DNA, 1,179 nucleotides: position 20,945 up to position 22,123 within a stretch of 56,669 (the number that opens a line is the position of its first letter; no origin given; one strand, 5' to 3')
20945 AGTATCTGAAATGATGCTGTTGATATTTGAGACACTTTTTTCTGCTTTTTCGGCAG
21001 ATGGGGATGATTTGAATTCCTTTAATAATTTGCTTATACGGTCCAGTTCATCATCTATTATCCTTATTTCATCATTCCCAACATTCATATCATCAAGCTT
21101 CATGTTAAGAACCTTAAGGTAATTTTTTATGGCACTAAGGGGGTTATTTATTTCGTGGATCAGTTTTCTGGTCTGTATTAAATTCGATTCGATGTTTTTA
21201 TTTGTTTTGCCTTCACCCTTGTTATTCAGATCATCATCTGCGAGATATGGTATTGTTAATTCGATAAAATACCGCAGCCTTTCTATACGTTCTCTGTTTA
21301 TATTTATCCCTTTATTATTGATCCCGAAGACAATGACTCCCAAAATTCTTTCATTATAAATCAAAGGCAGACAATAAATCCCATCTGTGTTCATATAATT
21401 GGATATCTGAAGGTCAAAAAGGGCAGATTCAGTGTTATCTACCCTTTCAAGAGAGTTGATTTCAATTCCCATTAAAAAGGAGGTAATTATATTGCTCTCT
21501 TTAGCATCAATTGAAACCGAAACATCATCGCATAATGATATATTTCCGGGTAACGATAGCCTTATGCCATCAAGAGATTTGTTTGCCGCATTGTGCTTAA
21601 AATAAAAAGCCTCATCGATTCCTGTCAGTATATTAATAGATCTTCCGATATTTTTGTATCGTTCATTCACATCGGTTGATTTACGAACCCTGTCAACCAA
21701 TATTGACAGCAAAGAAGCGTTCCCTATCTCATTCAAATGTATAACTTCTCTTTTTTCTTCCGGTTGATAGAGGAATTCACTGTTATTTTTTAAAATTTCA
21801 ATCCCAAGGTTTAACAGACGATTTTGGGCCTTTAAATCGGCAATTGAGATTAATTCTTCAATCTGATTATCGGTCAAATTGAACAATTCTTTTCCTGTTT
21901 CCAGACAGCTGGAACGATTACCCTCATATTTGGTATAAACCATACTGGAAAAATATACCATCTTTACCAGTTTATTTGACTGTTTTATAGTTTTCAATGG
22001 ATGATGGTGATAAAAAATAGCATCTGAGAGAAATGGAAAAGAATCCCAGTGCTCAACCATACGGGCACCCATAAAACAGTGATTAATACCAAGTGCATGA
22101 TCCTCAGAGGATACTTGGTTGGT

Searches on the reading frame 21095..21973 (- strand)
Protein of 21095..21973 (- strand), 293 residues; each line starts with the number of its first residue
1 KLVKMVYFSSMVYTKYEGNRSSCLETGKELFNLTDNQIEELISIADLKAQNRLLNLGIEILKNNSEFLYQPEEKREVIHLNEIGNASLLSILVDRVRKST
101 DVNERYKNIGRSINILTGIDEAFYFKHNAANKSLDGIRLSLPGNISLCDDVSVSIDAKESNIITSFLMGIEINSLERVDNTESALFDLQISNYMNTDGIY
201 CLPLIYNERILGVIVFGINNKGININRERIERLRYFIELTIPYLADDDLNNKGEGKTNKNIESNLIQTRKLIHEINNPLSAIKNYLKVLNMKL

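Call 72: search_protein_families(library=pfam, proteins=[window:21095-21973:-], max_evalue=1)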
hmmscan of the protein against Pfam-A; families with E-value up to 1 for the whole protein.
seq(293 aa): 2 families
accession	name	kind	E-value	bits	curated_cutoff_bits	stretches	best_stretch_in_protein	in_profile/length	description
PF00512.31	HisKA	-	0.0011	19.4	26.9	1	271-290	9-28/66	His Kinase A (phospho-acceptor) domain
PF10506.14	USHBP1_PDZ-bd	-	0.071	13.7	24.5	1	44-76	6-38/65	Harmonin-binding protein USHBP1, PDZ-binding domain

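Call 84: predict_structure(alignment_id=A3)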
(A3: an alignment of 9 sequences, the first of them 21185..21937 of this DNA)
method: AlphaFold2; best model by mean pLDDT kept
length: 251 residues; sequences in the alignment: 9
mean_pLDDT: 69.7   pTM: 0.59
mean pLDDT of the five models: 69.7, 68.6, 67.9, 67.3, 66.5
residues with pLDDT >= 90: 26; 70-90: 126; 50-70: 39; < 50: 60
segments of 3 or more residues with pLDDT < 50: 1-7, 48-71, 130-137, 237-251
pLDDT, mean of each block of 10 residues (from residue 1): 45 62 73 67 49 38 35 73 87 88 82 90 79 50 89 90 69 85 88 87 80 68 86 57 29 31
secondary structure, 60 per line:
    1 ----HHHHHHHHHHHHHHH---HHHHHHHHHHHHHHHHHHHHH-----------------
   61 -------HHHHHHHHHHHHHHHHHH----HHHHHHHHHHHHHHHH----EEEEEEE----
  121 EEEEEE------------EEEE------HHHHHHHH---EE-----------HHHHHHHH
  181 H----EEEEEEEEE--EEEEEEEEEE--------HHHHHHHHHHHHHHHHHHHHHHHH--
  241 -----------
elements in order: H5-19 H23-43 H68-85 H90-105 E110-116 E121-126 E139-142 H149-156 H173-181 E186-194 E197-206 H215-238

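Call 89: fold_search(model_id=the predicted structure, library=pdb)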
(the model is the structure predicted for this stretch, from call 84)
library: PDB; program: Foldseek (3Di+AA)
matches with E <= 10: 835; with E <= 0.001: 308
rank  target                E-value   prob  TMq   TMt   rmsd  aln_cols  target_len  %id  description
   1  3ci6_A                3.3e-07  1.00  0.51  0.76   3.6       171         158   12  Crystal structure of the GAF domain from Acinetobacter phosphoenolpyruvate-protein phosphotransferase (released 2008-05-13)
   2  8ugs_B                4.2e-07  1.00  0.49  0.18   9.1       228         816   14  Cryo-EM structure of bovine phosphodiesterase 6 bound to cGMP (released 2024-01-17)
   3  3oov_B                6.0e-07  1.00  0.50  0.73   3.8       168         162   14  Crystal structure of a methyl-accepting chemotaxis protein, residues 122 to 287 (released 2010-09-08)
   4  9cxh_A                6.0e-07  1.00  0.52  0.19   9.5       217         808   13  Structure of PDE6C in complex with the rod inhibitory p gamma subunit in the presence of cGMP (released 2024-12-18)
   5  3oov_A                7.6e-07  1.00  0.51  0.74   3.6       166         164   14  Crystal structure of a methyl-accepting chemotaxis protein, residues 122 to 287 (released 2010-09-08)
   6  9cxh_B                8.0e-07  1.00  0.53  0.19   7.0       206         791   13  Structure of PDE6C in complex with the rod inhibitory p gamma subunit in the presence of cGMP (released 2024-12-18)
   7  8ugb_A                8.0e-07  1.00  0.49  0.18  13.8       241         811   11  Cryo-EM structure of bovine phosphodiesterase 6 bound to udenafil (released 2024-01-17)
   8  5w10_B                8.5e-07  1.00  0.52  0.72   4.9       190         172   15  Lcd1 GAF domain in complex with cAMP ligand (released 2017-06-28)
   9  3ci6_B                1.0e-06  1.00  0.48  0.70   4.7       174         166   11  Crystal structure of the GAF domain from Acinetobacter phosphoenolpyruvate-protein phosphotransferase (released 2008-05-13)
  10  9cxi_A                1.0e-06  1.00  0.53  0.19   4.0       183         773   11  Structure of PDE6C in complex with the rod inhibitory p gamma subunit in the absence of added cGMP (released 2024-12-18)
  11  5w10_D                1.1e-06  1.00  0.51  0.71   5.1       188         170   15  Lcd1 GAF domain in complex with cAMP ligand (released 2017-06-28)
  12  5w10_A                1.2e-06  1.00  0.54  0.75   4.0       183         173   16  Lcd1 GAF domain in complex with cAMP ligand (released 2017-06-28)
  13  4rq9                  1.2e-06  1.00  0.49  0.41   7.2       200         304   14  Crystal structure of the chromophore-binding domain of Stigmatella aurantiaca bacteriophytochrome (Thr289His mutant) in  (released 2016-05-11)
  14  6sax_A                1.2e-06  1.00  0.46  0.39   7.8       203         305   10  Chromophore binding domain of bacteriophytochrome linked diguanylyl cyclase from Idiomarina species A28L (Pr-state mon (released 2019-12-11)
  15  6oap_A                1.5e-06  1.00  0.50  0.42   4.8       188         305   13  Crystal structure of a dual sensor histidine kinase in the green-light absorbing Pg state (released 2019-09-18)
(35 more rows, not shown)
